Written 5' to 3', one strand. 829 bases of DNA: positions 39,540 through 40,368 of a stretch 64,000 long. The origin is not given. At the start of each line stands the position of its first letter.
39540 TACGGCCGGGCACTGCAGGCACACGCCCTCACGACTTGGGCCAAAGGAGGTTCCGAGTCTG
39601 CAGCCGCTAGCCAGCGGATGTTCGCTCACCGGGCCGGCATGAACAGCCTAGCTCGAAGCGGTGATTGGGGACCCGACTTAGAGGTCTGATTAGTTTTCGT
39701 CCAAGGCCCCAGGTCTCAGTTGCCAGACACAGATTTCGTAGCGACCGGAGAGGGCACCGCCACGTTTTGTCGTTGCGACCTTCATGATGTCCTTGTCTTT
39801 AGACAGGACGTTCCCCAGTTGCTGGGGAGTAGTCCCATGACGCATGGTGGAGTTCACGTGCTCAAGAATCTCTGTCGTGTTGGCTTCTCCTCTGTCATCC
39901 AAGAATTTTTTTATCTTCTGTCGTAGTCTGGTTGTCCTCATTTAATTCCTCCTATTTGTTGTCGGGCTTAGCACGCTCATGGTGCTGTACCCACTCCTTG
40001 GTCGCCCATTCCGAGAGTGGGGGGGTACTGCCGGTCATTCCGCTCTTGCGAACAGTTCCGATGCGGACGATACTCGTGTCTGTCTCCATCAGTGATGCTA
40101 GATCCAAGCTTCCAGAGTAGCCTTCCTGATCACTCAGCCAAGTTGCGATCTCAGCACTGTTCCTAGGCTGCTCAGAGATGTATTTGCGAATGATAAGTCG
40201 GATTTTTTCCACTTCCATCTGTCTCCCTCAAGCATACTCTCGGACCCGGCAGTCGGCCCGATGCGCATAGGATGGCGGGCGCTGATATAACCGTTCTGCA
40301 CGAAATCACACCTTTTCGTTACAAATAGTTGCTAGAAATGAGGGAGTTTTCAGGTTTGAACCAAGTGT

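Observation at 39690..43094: Insertion-like block: two tandem paralogous small wHTH genes, AT-rich spacer, and an 873-aa orphan protein sharing the same wHTH N-terminus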

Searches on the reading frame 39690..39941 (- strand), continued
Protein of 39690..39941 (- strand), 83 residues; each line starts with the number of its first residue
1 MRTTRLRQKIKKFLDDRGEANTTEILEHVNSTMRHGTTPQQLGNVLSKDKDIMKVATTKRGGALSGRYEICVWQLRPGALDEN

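Call 105: find_homologous_proteins(query=A5, max_evalue=0.001)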
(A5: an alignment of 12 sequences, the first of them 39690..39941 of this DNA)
Query A5 (12 sequences) (83 aa, profile of the alignment): 644 proteins with E <= 0.001 among 1343 candidates; the best 120 are listed.
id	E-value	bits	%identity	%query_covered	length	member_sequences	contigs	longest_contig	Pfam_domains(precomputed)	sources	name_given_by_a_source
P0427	1.1e-34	136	70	88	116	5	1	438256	PF12976.13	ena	-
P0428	4.6e-34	134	68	92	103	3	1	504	PF12976.13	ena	-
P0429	6.9e-34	133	70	92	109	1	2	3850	PF12976.13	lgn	-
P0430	7.3e-34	133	72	92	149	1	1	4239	PF12976.13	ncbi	-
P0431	7.4e-34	133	68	92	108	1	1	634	PF12976.13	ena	-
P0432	7.7e-34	133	71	92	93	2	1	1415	PF12976.13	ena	-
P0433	9.6e-34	133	68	92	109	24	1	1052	PF12976.13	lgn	-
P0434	1.1e-33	133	72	92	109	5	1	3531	PF12976.13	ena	-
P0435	1.4e-33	132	70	88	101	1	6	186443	PF12976.13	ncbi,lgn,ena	-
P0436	1.4e-33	132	67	92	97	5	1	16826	PF12976.13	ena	-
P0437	1.6e-33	132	71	92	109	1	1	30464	PF12976.13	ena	-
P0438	1.9e-33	132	70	92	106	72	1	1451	PF12976.13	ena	-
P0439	2.0e-33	132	64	98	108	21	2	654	PF12976.13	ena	-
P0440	2.2e-33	132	71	92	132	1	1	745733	PF12976.13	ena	-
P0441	2.9e-33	132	68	98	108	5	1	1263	PF12976.13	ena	-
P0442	2.9e-33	131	67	98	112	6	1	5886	PF12976.13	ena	-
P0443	3.0e-33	131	71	92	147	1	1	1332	PF12976.13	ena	-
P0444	3.0e-33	131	68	92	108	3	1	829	PF12976.13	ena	-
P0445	3.1e-33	131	67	98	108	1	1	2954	PF12976.13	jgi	jgi:hypothetical protein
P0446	3.1e-33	131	71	92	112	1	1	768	PF12976.13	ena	-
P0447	3.2e-33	131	72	92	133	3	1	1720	PF12976.13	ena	-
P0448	3.2e-33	131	71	92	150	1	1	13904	PF12976.13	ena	-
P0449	3.4e-33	131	71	92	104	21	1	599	PF12976.13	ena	-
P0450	3.4e-33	131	72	92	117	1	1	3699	PF12976.13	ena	-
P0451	3.5e-33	131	72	92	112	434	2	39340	PF12976.13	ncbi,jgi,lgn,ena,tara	tara:strand:- start:311 stop:649 length:339 start_codon:yes stop_codon:yes gene_type:complete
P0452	3.5e-33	131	71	92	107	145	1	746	PF12976.13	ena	-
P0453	3.5e-33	131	69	90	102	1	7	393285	PF12976.13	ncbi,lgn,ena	-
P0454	3.6e-33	131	68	98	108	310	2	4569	PF12976.13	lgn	-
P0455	3.6e-33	131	71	92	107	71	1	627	PF12976.13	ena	-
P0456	4.0e-33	131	71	92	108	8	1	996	PF12976.13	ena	-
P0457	4.2e-33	131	72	92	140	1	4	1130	PF12976.13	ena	-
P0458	4.2e-33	131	70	92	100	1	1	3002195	PF12976.13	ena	-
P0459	4.2e-33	131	72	92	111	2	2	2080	PF12976.13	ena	-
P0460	4.5e-33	131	72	92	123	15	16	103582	PF12976.13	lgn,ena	-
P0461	4.6e-33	131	72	92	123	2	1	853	PF12976.13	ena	-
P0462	4.7e-33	131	70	92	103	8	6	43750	PF12976.13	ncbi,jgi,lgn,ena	-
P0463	4.7e-33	131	68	98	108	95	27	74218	PF12976.13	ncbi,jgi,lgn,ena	-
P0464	4.9e-33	131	68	98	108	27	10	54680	PF12976.13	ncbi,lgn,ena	-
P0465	5.1e-33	131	68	98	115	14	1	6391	PF12976.13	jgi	-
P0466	5.2e-33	131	64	98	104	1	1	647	PF12976.13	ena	-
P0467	5.3e-33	131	67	92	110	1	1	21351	PF12976.13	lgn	-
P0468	5.6e-33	131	72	92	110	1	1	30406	PF12976.13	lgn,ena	-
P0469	5.6e-33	131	68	88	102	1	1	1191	PF12976.13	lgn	-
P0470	5.7e-33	131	70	92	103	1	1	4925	PF12976.13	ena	-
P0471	5.8e-33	131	71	92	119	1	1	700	PF12976.13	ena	-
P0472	5.8e-33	131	64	100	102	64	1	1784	PF12976.13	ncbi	-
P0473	6.3e-33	130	68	92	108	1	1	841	PF12976.13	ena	-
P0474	6.3e-33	130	70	92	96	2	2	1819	PF12976.13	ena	-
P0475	6.4e-33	130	67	98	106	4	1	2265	PF12976.13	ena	-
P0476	6.4e-33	130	67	98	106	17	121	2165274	PF12976.13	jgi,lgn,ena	-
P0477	7.0e-33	130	71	92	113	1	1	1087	PF12976.13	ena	-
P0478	7.2e-33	130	68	92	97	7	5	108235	PF12976.13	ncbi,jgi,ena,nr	ncbi:MAG: DUF3860 domain-containing protein [Candidatus Thalassarchaeaceae archaeon]|jgi:hypothetica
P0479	7.7e-33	130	70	92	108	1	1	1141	PF12976.13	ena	-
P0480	8.4e-33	130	68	98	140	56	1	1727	PF12976.13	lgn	-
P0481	9.0e-33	130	72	92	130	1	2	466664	PF12976.13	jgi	-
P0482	9.0e-33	130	68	98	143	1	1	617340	PF12976.13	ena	-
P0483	9.2e-33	130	67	92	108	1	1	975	PF12976.13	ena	-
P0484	1.1e-32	130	66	92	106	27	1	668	PF12976.13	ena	-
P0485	1.1e-32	130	73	88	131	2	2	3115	PF12976.13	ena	-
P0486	1.2e-32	130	71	92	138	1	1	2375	PF12976.13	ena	-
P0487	1.2e-32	130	71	92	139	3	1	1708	PF12976.13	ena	-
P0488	1.2e-32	129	71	92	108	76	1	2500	PF12976.13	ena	-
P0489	1.2e-32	129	70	88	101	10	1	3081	PF12976.13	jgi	-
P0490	1.2e-32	129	68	98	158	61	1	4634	PF12976.13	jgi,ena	-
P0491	1.3e-32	129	68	98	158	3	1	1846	PF12976.13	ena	-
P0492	1.5e-32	129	70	92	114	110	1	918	PF12976.13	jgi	jgi:hypothetical protein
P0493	1.6e-32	129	68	92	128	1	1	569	PF12976.13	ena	-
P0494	1.8e-32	129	71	92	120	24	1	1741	PF12976.13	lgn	-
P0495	1.8e-32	129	70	92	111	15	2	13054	PF12976.13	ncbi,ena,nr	ncbi:MAG: hypothetical protein CL992_02385 [Euryarchaeota archaeon]|nr:hypothetical protein [Euryarc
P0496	2.0e-32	129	64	100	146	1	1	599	PF12976.13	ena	-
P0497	2.0e-32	129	68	98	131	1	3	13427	PF12976.13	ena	-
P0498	2.0e-32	129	65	98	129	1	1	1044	PF12976.13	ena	-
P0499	2.1e-32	129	68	92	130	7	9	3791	PF12976.13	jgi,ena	jgi:hypothetical protein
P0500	2.2e-32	129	68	92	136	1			PF12976.13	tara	tara:strand:- start:68 stop:478 length:411 start_codon:yes stop_codon:yes gene_type:complete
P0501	2.2e-32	129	71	92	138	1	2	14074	PF12976.13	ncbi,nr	ncbi:MAG: DUF3860 domain-containing protein [Candidatus Poseidoniaceae archaeon]|nr:DUF3860 domain-c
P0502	2.2e-32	129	71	92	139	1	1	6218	PF12976.13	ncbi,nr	ncbi:MAG TPA: DUF3860 domain-containing protein [Candidatus Poseidoniales archaeon]|nr:MAG TPA: DUF3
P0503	2.2e-32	129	68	92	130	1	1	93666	PF12976.13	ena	-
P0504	2.2e-32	129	68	92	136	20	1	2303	PF12976.13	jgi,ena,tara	tara:strand:- start:1010 stop:1420 length:411 start_codon:yes stop_codon:yes gene_type:complete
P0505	2.2e-32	129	71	92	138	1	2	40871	PF12976.13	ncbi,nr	ncbi:MAG: hypothetical protein CMA49_05990 [Euryarchaeota archaeon]|nr:hypothetical protein [Euryarc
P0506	2.2e-32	129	71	92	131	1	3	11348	PF12976.13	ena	-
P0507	2.2e-32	129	71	92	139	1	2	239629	PF12976.13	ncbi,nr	ncbi:MAG: hypothetical protein CMA16_00825 [Euryarchaeota archaeon]|nr:hypothetical protein [Euryarc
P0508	2.3e-32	129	71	92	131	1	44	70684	PF12976.13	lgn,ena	-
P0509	2.3e-32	129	71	92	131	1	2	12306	PF12976.13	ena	-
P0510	2.3e-32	129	71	92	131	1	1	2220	PF12976.13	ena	-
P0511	2.3e-32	129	71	92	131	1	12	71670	PF12976.13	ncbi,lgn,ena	-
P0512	2.3e-32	129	71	92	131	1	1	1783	PF12976.13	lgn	-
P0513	2.3e-32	129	71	92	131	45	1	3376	PF12976.13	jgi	-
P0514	2.3e-32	129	71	92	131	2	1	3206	PF12976.13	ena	-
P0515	2.3e-32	129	71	92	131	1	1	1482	PF12976.13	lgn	-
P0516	2.4e-32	129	71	92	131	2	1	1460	PF12976.13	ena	-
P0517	2.4e-32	129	71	92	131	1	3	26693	PF12976.13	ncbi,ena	-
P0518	2.4e-32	129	71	92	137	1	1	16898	PF12976.13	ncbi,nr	ncbi:MAG: DUF3860 domain-containing protein [Candidatus Thermoplasmatota archaeon]|nr:DUF3860 domain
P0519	2.5e-32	128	71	92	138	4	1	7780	PF12976.13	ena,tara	tara:strand:- start:2318 stop:2734 length:417 start_codon:yes stop_codon:yes gene_type:complete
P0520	2.5e-32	128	71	92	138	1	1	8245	PF12976.13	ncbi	-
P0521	2.6e-32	128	71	92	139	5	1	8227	PF12976.13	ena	-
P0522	2.6e-32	128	71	92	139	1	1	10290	PF12976.13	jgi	jgi:hypothetical protein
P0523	2.6e-32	128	68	92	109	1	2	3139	PF12976.13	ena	-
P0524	2.6e-32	128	71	92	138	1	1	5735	PF12976.13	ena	-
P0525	2.7e-32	128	70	92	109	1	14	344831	PF12976.13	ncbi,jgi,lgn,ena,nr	ncbi:MAG TPA: DUF3860 domain-containing protein [Candidatus Poseidoniales archaeon]|nr:DUF3860 domai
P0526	3.0e-32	128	68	92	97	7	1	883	PF12976.13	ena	-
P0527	3.7e-32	128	67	90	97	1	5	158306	PF12976.13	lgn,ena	-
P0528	3.7e-32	128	71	92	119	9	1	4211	PF12976.13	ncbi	-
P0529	3.7e-32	128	71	92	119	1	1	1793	PF12976.13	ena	-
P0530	3.8e-32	128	70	92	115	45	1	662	PF12976.13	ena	-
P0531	4.0e-32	128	71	92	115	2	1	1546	PF12976.13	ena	-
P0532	4.5e-32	128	68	88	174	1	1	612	PF02037.34,PF12976.13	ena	-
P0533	5.4e-32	127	72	92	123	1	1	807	PF12976.13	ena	-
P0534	6.4e-32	127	70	88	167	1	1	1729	PF02037.34,PF12976.13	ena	-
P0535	6.6e-32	127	66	96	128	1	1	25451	PF12976.13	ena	-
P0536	6.9e-32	127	66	88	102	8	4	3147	PF12976.13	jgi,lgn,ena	jgi:hypothetical protein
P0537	7.0e-32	127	71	88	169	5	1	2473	PF02037.34,PF12976.13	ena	-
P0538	7.7e-32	127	72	92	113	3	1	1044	PF12976.13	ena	-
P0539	9.8e-32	127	68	92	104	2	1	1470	PF12976.13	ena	-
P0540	1.1e-31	126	71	92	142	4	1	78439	PF12976.13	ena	-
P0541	1.2e-31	126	75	92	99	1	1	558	PF12976.13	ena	-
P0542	1.2e-31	126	63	88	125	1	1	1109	PF12976.13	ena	-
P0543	1.4e-31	126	37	88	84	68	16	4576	PF12976.13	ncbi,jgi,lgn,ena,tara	tara:strand:+ start:28 stop:282 length:255 start_codon:yes stop_codon:yes gene_type:complete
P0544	1.5e-31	126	73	88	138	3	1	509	PF12976.13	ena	-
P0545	1.5e-31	126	37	88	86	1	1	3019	PF12976.13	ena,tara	tara:strand:- start:245 stop:505 length:261 start_codon:yes stop_codon:yes gene_type:complete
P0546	1.9e-31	126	60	88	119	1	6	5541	PF12976.13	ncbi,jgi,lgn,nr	ncbi:MAG: hypothetical protein CXT77_04515 [uncultured DHVE6 group euryarchaeote]|jgi:hypothetical p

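Call 107: search_solved_structures(query=A5, max_evalue=10, show_alignments=0)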
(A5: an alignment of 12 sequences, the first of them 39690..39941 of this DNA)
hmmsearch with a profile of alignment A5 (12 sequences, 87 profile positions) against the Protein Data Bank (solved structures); distinct sequences matched with E-value up to 10: 11.
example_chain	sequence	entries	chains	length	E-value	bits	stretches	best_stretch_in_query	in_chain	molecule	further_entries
2od5_A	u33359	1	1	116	4.9e-38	132.3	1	1-81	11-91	hypothetical protein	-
9vsm_A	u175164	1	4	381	0.097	15.9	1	33-64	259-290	Cysteine gamma synthase/O-succinylhomoserine (Thiol)-lyase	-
3hv0_A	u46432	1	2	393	0.47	13.7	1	3-84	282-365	Tryptophanyl-tRNA synthetase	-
3jcj_r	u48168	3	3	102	0.59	13.4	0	1-32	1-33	30S ribosomal protein S10 | Small ribosomal subunit protein uS10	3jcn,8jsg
10fz_J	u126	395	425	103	0.6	13.4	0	1-32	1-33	Small ribosomal subunit protein uS10 | 30S ribosomal protein S10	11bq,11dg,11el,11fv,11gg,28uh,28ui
6gov_E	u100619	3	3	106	0.67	13.2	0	1-32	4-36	30S ribosomal protein S10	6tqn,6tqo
5lm7_J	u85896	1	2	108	0.73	13.1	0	1-32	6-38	30S ribosomal protein S10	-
7qgh_9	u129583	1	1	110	0.74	13.1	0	1-32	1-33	30S ribosomal protein S10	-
8wcf_A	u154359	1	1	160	0.76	13.1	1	46-73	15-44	Molecular chaperone Tir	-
8crx_F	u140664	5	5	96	0.91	12.8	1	24-58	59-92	30S ribosomal protein S6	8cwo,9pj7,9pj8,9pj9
9h90_J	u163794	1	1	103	1.3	12.4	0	1-31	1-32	30S ribosomal protein S10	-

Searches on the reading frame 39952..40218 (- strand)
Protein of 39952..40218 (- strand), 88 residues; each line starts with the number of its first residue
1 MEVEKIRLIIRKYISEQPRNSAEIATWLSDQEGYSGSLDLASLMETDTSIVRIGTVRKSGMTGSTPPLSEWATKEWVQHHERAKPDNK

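Call 3: search_protein_families(library=pfam, proteins=[window:39952-40218:-], max_evalue=0.1)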
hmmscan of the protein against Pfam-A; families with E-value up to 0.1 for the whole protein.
window:39952-40218:- (88 aa): 1 family
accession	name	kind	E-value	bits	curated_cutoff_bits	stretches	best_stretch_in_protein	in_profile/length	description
PF12976.13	DUF3860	-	3.3e-20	72.3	27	1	1-84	1-86/93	Domain of Unknown Function with PDB structure (DUF3860)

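Call 69: search_protein_families(library=ncbifam, proteins=[window:39952-40218:-], max_evalue=0.1)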
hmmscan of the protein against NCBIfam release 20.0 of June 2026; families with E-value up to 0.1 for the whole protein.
window:39952-40218:- (88 aa): 0 families

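Call 70: search_protein_families(library=padloc, proteins=[window:39952-40218:-], max_evalue=0.1)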
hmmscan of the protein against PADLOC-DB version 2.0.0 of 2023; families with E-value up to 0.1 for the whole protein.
window:39952-40218:- (88 aa): 0 families

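Call 71: search_protein_families(library=phrogs, proteins=[window:39952-40218:-], max_evalue=0.1)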
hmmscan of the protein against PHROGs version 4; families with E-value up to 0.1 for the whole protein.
window:39952-40218:- (88 aa): 1 family
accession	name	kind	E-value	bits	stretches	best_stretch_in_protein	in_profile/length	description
phrog_33305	-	unknown function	0.058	13.9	1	6-64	55-114/204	-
